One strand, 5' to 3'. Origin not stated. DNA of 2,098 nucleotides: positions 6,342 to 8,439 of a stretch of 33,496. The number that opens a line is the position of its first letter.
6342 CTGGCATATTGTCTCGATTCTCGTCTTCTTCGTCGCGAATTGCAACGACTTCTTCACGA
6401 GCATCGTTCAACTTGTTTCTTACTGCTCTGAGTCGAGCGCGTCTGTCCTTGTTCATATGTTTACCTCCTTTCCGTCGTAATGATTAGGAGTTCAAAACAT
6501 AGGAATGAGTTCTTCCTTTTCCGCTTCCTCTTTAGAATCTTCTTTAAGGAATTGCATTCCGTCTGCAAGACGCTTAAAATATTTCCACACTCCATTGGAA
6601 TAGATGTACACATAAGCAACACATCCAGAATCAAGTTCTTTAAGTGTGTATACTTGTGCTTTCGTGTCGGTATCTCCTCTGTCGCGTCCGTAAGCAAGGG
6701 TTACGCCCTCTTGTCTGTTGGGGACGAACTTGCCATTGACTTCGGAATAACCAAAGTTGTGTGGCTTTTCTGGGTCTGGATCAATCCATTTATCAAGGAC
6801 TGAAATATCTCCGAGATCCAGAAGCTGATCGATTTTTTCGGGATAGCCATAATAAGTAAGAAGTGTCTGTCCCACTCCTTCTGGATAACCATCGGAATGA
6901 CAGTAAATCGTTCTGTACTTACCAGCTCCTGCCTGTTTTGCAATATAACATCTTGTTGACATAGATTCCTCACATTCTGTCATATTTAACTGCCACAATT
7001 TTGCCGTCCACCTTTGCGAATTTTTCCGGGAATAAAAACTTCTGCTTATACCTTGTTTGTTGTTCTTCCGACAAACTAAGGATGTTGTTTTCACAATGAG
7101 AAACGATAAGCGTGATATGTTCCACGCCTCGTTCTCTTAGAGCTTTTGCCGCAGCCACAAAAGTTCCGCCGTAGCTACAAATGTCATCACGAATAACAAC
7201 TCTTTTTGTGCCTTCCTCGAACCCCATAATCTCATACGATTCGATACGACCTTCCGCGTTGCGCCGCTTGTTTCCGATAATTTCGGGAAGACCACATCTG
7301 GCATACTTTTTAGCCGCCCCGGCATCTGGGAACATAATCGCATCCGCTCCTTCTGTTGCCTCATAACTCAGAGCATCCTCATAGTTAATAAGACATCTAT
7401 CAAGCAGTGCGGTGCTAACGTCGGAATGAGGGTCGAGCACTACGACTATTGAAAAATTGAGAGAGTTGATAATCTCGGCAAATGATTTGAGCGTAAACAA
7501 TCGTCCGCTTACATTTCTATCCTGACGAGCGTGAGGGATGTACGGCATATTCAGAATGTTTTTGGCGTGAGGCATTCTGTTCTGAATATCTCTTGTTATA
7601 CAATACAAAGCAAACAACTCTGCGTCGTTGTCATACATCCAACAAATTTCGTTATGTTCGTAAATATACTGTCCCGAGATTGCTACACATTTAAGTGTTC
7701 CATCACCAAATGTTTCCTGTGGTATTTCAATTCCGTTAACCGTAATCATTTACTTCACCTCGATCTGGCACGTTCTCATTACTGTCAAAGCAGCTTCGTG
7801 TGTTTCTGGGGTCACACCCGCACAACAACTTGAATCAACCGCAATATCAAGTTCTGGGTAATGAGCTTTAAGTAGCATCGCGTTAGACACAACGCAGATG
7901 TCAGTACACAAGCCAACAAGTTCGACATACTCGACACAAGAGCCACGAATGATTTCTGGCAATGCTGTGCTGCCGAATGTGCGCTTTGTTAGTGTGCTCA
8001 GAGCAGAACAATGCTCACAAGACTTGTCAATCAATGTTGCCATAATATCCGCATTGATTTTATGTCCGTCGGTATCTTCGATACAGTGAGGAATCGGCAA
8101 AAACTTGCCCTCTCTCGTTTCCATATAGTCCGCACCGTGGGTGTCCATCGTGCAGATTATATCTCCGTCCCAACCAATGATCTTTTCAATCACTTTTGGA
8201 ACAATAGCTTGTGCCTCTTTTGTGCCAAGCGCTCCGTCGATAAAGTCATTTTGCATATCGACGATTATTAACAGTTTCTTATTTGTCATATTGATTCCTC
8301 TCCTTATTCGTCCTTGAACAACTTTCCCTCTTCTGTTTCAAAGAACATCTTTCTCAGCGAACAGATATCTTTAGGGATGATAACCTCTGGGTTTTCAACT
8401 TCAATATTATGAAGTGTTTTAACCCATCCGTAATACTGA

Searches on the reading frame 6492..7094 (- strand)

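Call 3: search_protein_families(library=pfam, proteins=[window:6492-7094:-], max_evalue=0.01)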
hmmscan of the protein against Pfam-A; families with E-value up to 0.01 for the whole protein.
window:6492-7094:- (200 aa): 0 families

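Call 4: search_protein_families(library=phrogs, proteins=[window:6492-7094:-], max_evalue=0.001)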
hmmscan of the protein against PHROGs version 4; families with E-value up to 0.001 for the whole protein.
window:6492-7094:- (200 aa): 3 families
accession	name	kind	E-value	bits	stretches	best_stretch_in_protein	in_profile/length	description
phrog_1987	-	unknown function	5.3e-23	82.8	1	45-175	1-117/128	-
phrog_23089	-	unknown function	4.1e-16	60.4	1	45-171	1-111/239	-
phrog_25001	-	unknown function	1.1e-05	26.8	1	45-82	1-38/98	-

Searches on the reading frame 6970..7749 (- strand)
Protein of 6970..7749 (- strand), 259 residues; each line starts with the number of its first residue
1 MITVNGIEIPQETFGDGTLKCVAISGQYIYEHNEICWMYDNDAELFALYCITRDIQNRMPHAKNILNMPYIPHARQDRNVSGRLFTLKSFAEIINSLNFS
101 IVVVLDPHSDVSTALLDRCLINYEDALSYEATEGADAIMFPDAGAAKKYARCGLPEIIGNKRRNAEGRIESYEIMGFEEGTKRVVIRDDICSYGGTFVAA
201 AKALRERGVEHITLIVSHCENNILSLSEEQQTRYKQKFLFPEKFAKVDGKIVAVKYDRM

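Call 3: search_protein_families(library=pfam, proteins=[window:6970-7749:-], max_evalue=0.01)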
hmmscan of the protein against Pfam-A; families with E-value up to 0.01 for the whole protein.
window:6970-7749:- (259 aa): 1 family
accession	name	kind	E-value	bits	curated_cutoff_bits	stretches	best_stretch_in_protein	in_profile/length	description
PF00156.33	Pribosyltran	-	9.6e-06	25.4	26.3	1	175-224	81-125/158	Phosphoribosyl transferase domain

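Call 4: search_protein_families(library=phrogs, proteins=[window:6970-7749:-], max_evalue=0.001)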
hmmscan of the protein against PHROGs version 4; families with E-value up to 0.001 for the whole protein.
window:6970-7749:- (259 aa): 2 families
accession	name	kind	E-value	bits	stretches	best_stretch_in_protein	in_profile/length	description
phrog_619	-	other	2.2e-55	188.8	1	5-223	11-244/282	ribose-phosphate pyrophosphokinase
phrog_12872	-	other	1.2e-13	51.6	1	66-199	76-222/547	nicotinamide phosphoribosyl transferase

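Call 76: search_protein_families(library=ncbifam, proteins=[window:6970-7749:-], max_evalue=0.01)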
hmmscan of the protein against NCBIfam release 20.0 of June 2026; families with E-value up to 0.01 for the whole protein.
window:6970-7749:- (259 aa): 14 families
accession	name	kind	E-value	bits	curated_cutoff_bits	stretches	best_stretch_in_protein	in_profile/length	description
TIGR01251.1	ribP_PPkin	subfamily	8.2e-17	61.1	113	1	66-218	85-247/309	ribose-phosphate diphosphokinase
NF002320.0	PRK01259.1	subfamily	8.3e-16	58.2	297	1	57-219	81-252/316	ribose-phosphate diphosphokinase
NF001815.0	PRK00553.1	equivalog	1.8e-12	47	484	1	61-223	87-260/332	ribose-phosphate pyrophosphokinase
NF002095.0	PRK00934.1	equivalog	3.1e-12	46.3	296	1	35-218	52-242/287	ribose-phosphate diphosphokinase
NF005537.0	PRK07199.1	subfamily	1.9e-11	43.6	322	1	62-218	81-248/301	ribose-phosphate diphosphokinase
NF002758.0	PRK02812.1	equivalog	2.8e-09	36.6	518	1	54-219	93-268/330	ribose-phosphate pyrophosphokinase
NF005299.0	PRK06827.1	subfamily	1.8e-07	30.2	327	1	167-217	251-301/383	phosphoribosylpyrophosphate synthetase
NF003428.0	PRK04923.1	equivalog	4.1e-07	29.4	536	1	65-219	89-255/319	ribose-phosphate diphosphokinase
NF002686.0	PRK02458.1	equivalog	9.8e-07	28.5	506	1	55-219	83-256/323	ribose-phosphate diphosphokinase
NF002844.0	PRK03092.1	equivalog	2.1e-06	27.2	438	1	63-219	91-261/326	ribose-phosphate diphosphokinase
NF002618.0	PRK02269.1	equivalog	6.8e-06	25.9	460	1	57-225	80-258/321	ribose-phosphate diphosphokinase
NF002635.0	PRK02304.1-4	subfamily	0.00016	21.2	146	1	178-217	113-153/188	adenine phosphoribosyltransferase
NF040646.1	HPT_Archaea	equivalog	0.0004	20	200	1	176-221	110-156/184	hypoxanthine/guanine phosphoribosyltransferase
NF009211.0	PRK12560.1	equivalog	0.0011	18.8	188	1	177-221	111-156/187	adenine phosphoribosyltransferase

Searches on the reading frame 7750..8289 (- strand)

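Call 3: search_protein_families(library=pfam, proteins=[window:7750-8289:-], max_evalue=0.01)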
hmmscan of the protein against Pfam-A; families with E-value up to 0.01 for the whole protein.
window:7750-8289:- (179 aa): 1 family
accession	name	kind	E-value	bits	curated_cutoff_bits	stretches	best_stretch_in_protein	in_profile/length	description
PF00857.26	Isochorismatase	-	2.9e-19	70.3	27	1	6-176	2-168/175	Isochorismatase domain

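Call 4: search_protein_families(library=phrogs, proteins=[window:7750-8289:-], max_evalue=0.001)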
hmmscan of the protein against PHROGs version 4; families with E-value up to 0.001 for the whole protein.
window:7750-8289:- (179 aa): 1 family
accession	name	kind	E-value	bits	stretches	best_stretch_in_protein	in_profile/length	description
phrog_19305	-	unknown function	1.5e-29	104.3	1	3-177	2-195/199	-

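Call 76: search_protein_families(library=ncbifam, proteins=[window:7750-8289:-], max_evalue=0.01)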
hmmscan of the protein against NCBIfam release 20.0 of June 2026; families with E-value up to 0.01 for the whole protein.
window:7750-8289:- (179 aa): 2 families
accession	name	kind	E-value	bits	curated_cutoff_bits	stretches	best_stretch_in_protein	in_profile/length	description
NF008623.0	PRK11609.1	equivalog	5.4e-08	32.9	174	1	4-56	3-59/213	bifunctional nicotinamidase/pyrazinamidase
NF050097.1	BiurAmidohydBiuH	equivalog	3e-05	23.6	370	1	101-172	133-202/221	biuret amidohydrolase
